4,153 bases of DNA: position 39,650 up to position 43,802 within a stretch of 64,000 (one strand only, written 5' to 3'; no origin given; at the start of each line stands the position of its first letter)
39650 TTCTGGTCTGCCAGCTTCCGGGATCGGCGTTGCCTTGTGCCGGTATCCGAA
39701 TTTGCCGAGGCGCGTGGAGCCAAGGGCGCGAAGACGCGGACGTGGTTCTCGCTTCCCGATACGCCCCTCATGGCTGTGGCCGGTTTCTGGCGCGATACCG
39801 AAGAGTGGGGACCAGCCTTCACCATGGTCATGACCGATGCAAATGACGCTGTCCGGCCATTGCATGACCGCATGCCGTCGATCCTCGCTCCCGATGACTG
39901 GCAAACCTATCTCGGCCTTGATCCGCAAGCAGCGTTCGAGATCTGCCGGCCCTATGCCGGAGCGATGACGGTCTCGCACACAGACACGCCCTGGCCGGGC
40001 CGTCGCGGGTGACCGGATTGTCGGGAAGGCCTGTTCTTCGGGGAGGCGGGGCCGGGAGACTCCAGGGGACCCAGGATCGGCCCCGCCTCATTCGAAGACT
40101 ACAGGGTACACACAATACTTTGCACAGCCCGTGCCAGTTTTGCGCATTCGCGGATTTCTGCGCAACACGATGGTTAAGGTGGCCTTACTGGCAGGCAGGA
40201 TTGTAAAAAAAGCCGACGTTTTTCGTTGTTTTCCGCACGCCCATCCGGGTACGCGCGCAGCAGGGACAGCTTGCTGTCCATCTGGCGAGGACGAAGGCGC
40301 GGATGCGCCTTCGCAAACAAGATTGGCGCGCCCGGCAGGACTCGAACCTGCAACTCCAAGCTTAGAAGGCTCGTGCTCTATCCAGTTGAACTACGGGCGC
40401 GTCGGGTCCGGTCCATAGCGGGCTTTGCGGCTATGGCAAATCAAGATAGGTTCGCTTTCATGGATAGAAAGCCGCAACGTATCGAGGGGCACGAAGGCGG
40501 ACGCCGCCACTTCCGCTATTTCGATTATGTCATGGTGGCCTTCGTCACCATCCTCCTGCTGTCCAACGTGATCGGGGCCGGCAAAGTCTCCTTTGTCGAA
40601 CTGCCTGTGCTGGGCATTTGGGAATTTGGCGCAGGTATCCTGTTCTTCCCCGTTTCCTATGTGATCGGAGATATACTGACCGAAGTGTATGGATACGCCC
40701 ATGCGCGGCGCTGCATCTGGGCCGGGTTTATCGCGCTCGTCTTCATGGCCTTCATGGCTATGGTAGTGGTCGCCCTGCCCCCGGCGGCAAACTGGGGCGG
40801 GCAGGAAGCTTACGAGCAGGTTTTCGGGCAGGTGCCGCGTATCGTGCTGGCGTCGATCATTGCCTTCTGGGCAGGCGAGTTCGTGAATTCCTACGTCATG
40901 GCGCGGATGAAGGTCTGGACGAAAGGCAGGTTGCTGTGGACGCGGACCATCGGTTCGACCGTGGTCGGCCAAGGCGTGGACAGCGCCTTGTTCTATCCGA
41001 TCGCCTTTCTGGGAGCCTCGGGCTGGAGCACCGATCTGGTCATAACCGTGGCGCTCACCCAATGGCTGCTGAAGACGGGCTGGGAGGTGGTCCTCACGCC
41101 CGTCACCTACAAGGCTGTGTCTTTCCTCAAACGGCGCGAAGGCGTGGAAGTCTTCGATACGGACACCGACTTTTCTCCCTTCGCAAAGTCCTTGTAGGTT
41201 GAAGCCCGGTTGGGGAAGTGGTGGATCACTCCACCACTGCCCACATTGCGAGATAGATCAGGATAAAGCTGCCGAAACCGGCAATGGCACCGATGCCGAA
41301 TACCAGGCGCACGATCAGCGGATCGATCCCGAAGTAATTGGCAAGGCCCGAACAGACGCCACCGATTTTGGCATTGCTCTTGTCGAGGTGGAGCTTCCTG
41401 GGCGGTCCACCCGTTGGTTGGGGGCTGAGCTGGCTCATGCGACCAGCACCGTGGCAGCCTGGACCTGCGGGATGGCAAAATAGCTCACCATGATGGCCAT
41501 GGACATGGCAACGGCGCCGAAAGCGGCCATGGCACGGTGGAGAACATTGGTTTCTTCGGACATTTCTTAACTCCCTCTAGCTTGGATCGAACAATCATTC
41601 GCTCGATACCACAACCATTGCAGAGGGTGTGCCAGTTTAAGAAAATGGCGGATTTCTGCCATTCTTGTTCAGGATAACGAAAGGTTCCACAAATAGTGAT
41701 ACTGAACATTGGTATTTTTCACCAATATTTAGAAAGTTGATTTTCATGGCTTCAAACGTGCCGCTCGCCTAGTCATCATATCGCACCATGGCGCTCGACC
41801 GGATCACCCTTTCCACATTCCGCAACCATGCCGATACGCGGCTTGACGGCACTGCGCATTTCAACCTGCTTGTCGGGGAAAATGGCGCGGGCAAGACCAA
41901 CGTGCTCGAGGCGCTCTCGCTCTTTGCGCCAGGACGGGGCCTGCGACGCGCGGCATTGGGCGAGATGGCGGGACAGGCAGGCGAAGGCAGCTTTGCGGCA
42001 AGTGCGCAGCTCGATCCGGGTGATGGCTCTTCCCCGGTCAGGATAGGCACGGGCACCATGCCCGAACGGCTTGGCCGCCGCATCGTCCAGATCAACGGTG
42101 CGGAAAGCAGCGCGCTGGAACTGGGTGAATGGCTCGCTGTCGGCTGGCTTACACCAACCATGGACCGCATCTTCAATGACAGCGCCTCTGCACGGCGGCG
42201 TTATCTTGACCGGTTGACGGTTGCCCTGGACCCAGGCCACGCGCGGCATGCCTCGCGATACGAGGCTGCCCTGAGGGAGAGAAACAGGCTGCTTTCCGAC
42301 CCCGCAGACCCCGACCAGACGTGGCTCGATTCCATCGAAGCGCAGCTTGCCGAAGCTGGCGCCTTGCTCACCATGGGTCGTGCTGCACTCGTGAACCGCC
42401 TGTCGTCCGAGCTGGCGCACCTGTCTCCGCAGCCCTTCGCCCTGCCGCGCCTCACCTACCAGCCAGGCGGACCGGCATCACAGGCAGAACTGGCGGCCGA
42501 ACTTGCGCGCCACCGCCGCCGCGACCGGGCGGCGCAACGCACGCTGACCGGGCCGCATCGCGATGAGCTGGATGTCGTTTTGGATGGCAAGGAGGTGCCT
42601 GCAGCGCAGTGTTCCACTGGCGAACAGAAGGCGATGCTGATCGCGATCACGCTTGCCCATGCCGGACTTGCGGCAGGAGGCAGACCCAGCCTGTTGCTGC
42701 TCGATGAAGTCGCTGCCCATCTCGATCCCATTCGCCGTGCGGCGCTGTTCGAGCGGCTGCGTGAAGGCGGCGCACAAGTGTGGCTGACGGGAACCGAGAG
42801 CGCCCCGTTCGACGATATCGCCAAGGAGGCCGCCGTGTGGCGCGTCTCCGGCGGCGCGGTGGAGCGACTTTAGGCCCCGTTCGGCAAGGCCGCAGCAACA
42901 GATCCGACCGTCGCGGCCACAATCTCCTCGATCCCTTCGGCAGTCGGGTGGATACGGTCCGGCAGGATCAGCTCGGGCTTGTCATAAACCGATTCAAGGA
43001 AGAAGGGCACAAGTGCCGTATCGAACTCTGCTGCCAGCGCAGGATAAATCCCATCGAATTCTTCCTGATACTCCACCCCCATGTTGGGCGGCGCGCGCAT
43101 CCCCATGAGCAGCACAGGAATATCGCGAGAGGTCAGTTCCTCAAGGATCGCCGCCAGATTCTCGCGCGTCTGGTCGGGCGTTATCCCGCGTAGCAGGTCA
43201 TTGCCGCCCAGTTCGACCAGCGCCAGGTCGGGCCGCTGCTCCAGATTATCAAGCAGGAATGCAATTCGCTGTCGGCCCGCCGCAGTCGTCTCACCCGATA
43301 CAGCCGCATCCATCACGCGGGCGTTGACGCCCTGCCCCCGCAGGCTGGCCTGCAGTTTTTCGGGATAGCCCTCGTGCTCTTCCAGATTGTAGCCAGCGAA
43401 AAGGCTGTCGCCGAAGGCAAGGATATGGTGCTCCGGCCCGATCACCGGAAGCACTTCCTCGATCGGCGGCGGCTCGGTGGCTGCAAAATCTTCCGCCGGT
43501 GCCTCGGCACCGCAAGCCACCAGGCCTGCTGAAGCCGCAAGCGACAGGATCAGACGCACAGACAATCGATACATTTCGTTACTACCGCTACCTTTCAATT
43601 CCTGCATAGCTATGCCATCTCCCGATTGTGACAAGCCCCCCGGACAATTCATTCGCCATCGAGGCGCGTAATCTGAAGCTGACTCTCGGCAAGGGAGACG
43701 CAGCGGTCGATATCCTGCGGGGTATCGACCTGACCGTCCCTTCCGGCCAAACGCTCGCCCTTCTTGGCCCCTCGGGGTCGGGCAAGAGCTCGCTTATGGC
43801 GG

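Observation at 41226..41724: Remote PspF-type locus with a stand-alone PspC N-terminal domain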

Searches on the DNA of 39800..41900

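Call 43: search_rna_families(source=window, start=39800, end=41900, threshold=evalue, max_evalue=1)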
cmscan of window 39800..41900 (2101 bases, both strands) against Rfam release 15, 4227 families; matches with E-value up to 1: 2.
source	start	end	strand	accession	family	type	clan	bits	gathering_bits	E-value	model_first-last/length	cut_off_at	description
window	40327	40400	-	RF00005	tRNA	Gene; tRNA;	CL00001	63.3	29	7e-13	1-71/71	no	tRNA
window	40326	40400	+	RF04354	Plastid-ycf2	Cis-reg;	-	31.6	65.7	0.00042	1-75/75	no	Plastid-ycf2 5UTR RNA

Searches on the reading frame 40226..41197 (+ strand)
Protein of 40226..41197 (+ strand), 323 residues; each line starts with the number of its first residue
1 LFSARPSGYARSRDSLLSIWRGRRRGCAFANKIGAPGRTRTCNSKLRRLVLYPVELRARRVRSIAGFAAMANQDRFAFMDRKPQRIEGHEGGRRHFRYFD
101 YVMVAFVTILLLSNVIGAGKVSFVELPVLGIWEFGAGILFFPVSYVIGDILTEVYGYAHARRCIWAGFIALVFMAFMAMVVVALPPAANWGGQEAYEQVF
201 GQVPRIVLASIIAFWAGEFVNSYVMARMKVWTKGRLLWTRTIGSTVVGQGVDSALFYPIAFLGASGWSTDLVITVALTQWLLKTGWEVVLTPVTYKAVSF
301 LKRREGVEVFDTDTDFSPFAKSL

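Call 4: search_protein_families(library=pfam, proteins=[window:40226-41197:+], max_evalue=0.1)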
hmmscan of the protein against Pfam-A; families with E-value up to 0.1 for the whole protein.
window:40226-41197:+ (323 aa): 1 family
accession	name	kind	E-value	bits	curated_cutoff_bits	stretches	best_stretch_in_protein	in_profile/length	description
PF02592.20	Vut_1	-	7.9e-56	189.1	27.2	1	136-295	2-150/152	Putative vitamin uptake transporter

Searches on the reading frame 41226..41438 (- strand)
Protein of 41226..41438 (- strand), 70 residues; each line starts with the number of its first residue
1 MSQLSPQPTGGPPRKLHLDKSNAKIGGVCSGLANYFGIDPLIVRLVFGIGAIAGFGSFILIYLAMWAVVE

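Call 4: search_protein_families(library=pfam, proteins=[window:41226-41438:-], max_evalue=0.1)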
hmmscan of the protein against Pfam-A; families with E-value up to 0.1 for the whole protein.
window:41226-41438:- (70 aa): 1 family
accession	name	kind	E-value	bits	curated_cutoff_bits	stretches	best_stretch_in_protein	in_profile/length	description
PF04024.17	PspC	-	2.3e-19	69.4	25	1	14-69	1-55/58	PspC domain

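Call 17: search_protein_families(library=ncbifam, proteins=[window:41226-41438:-], max_evalue=0.1)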
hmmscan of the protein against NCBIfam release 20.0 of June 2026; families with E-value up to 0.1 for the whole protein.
window:41226-41438:- (70 aa): 2 families
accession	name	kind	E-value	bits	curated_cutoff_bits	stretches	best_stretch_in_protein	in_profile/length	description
TIGR02978.1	phageshock_pspC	equivalog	1.1e-13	51.1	104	1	14-69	2-58/121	envelope stress response membrane protein PspC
NF007973.0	PRK10697.1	equivalog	7.6e-06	25.8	136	1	14-63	8-58/119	envelope stress response membrane protein PspC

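Call 35: find_homologous_proteins(query=window:41226-41438:-)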
Query window:41226-41438:- (70 aa): 63 proteins with E <= 0.001 among 63 candidates.
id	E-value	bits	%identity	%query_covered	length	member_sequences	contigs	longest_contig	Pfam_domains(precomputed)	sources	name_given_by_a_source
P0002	1.4e-37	144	94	100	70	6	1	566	PF04024.18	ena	-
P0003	6.1e-35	136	90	100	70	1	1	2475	PF04024.18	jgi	jgi:phage shock protein PspC (stress-responsive transcriptional regulator)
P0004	4.0e-30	121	81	100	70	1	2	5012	PF04024.18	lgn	-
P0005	5.6e-29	117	74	100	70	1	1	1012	PF04024.18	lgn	-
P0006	5.7e-29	117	74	100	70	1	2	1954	PF04024.18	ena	-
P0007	2.6e-27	112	69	100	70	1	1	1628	PF04024.18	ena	-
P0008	5.1e-27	111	73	100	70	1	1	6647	PF04024.18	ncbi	-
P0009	1.4e-25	106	70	100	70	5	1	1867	PF04024.18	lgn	-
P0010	5.5e-25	104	69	100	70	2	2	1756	PF04024.18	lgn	-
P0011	3.2e-24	102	69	100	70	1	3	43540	PF04024.18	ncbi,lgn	-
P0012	3.3e-24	102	67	100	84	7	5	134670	PF04024.18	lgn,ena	-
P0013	3.4e-23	99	69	100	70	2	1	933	PF04024.18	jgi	-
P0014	5.3e-23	98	63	100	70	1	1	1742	PF04024.18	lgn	-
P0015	1.5e-22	97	68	100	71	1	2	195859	PF04024.18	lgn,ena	-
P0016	1.8e-22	96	65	100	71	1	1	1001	PF04024.18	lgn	-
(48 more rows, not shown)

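Call 72: predict_structure(alignment_id=A1)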
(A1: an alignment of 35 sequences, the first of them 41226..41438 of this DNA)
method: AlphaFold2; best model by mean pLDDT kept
length: 70 residues; sequences in the alignment: 35
mean_pLDDT: 69.0   pTM: 0.39
mean pLDDT of the five models: 69.0, 67.5, 66.8, 65.9, 64.9
residues with pLDDT >= 90: 7; 70-90: 25; 50-70: 26; < 50: 12
segments of 3 or more residues with pLDDT < 50: 1-5, 7-12
pLDDT, mean of each block of 10 residues (from residue 1): 43 52 60 68 85 88 88
secondary structure, 60 per line:
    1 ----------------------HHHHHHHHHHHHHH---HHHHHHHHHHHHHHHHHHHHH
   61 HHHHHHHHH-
elements in order: H23-36 H40-69

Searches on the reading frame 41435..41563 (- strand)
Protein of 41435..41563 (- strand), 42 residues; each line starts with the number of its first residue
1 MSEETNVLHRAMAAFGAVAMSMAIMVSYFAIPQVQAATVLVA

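Call 4: search_protein_families(library=pfam, proteins=[window:41435-41563:-], max_evalue=0.1)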
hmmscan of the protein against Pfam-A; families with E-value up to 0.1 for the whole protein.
window:41435-41563:- (42 aa): 0 families

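Call 17: search_protein_families(library=ncbifam, proteins=[window:41435-41563:-], max_evalue=0.1)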
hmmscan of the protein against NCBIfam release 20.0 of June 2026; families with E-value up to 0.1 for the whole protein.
window:41435-41563:- (42 aa): 0 families

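Call 34: find_homologous_proteins(query=window:41435-41563:-, max_evalue=0.01)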
Query window:41435-41563:- (42 aa): 1 proteins with E <= 0.01 among 1 candidates.
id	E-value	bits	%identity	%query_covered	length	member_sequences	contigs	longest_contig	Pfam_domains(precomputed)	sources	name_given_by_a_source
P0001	4.2e-17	75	100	100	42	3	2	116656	-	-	-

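Call 61: search_protein_representatives(protein=window:41435-41563:-)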
Query: 42 residues. Proteins with E-value up to 0.001 (for the whole library): 4; up to 1e-10: 0; up to 1e-30: 0. The best 4 are listed.
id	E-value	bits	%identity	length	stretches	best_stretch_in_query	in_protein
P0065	1.5e-07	45.4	69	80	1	1-39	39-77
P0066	1.1e-06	42.8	56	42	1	1-41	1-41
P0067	1.9e-05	39.1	48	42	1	1-40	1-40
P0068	3.4e-05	38.3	56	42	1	1-41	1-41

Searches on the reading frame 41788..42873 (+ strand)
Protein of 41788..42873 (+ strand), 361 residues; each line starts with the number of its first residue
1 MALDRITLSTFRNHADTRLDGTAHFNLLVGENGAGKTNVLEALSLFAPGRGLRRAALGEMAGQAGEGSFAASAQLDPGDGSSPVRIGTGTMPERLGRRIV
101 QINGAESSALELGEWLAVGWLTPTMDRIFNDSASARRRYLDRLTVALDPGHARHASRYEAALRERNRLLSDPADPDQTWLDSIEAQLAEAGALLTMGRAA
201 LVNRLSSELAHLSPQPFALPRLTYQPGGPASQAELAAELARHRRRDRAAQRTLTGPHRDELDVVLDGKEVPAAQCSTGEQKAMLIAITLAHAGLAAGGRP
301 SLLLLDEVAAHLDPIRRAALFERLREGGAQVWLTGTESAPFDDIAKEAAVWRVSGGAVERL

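Call 4: search_protein_families(library=pfam, proteins=[window:41788-42873:+], max_evalue=0.1)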
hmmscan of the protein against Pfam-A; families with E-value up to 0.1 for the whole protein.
window:41788-42873:+ (361 aa): 13 families
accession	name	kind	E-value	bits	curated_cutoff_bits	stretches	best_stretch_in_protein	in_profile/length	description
PF02463.25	SMC_N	-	1.5e-17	64.2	40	1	3-342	2-203/220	RecF/RecN/SMC N terminal domain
PF13304.12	AAA_21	-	8.3e-14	52.8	27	2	262-331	225-293/304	AAA domain, putative AbiEii toxin, Type IV TA system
PF13175.12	AAA_15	-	4.2e-10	40.2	32.1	1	1-47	1-47/374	AAA ATPase domain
PF13476.12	AAA_23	-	7.1e-07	30.5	27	1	5-45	1-41/201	AAA domain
PF13401.12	AAA_22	-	0.00038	21.2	27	0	22-48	4-30/130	AAA domain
PF00005.33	ABC_tran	-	0.00042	21.4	25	0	27-44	15-32/137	ABC transporter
PF13514.12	AAA_27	-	0.0011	19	22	1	1-44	1-47/206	AAA domain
PF13604.12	AAA_30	-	0.0022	18.2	27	0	21-51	16-46/191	AAA domain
PF13191.12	AAA_16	-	0.0027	18.7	32.6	0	8-164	9-122/167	AAA ATPase domain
PF13558.12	SbcC_Walker_B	-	0.011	16.4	27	1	273-325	31-89/90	SbcC/RAD50-like, Walker B motif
PF13555.12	AAA_29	-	0.02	15.1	27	0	16-44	16-43/61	P-loop containing region of AAA domain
PF13166.12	AAA_13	-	0.074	12.2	36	1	9-55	3-48/713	AAA domain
PF11398.14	DUF2813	-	0.08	12.7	21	0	1-47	1-46/372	Protein of unknown function (DUF2813)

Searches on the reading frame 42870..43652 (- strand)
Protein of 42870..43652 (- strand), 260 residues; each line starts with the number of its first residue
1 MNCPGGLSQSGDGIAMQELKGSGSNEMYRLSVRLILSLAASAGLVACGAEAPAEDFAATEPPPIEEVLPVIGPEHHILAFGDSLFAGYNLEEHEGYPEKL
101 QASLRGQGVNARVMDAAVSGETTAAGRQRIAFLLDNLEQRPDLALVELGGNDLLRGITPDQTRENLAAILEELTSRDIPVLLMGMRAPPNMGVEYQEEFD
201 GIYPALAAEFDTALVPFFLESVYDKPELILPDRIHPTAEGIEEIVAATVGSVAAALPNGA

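Call 4: search_protein_families(library=pfam, proteins=[window:42870-43652:-], max_evalue=0.1)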
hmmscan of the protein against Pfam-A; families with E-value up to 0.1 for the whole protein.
window:42870-43652:- (260 aa): 4 families
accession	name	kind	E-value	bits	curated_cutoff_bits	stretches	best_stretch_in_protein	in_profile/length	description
PF13472.12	Lipase_GDSL_2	-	7.6e-27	95.4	32.9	1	79-240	1-175/178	GDSL-like Lipase/Acylhydrolase family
PF00657.28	Lipase_GDSL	-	3.6e-17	63.6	23.6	1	77-245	1-205/208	GDSL-like Lipase/Acylhydrolase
PF25182.1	NonGDSL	-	1.8e-07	31.1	80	1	89-186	43-140/220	Non-GDSL lipase-like family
PF17182.10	OSK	-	0.081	12.6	27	0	117-185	51-115/202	OSK domain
